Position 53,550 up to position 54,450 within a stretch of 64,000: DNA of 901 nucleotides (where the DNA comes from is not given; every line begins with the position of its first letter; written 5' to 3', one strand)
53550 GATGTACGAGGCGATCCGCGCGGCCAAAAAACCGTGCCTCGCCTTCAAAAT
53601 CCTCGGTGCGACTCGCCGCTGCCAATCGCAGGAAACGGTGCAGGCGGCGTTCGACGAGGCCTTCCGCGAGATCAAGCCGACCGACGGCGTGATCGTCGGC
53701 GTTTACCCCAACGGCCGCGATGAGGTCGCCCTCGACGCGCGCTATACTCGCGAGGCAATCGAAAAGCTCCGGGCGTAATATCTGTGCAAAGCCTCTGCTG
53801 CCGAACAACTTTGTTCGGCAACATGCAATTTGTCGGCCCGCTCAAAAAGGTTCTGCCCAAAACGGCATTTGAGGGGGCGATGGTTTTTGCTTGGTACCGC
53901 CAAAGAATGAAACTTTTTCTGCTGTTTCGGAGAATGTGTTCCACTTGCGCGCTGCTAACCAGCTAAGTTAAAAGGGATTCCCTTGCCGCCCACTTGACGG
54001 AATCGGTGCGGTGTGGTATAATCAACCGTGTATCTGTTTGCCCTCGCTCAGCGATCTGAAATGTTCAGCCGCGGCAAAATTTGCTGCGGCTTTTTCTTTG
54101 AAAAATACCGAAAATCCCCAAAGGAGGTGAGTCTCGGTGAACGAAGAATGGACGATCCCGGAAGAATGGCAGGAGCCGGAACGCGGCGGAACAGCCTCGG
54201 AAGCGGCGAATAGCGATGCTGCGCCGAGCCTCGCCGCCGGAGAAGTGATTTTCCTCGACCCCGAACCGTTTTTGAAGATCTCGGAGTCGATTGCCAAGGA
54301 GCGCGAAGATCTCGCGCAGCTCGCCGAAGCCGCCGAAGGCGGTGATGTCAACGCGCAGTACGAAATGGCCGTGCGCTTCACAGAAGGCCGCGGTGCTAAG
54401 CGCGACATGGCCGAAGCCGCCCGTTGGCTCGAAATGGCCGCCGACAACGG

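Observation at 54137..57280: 1047-aa cytoplasmic protein built almost entirely of about 26 Sel1-like repeats with a two-repeat periodicity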

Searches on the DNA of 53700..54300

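Call 8: search_rna_families(source=window, start=53700, end=54300, threshold=evalue, max_evalue=1)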
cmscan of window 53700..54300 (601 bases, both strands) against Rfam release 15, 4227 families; matches with E-value up to 1: 1.
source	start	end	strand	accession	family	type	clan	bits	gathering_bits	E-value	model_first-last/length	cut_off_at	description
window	54063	54112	-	RF02901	AaHKsRNA41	Gene; sRNA;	-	14.9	97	0.63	1-187/187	no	Aggregatibacter sRNA 41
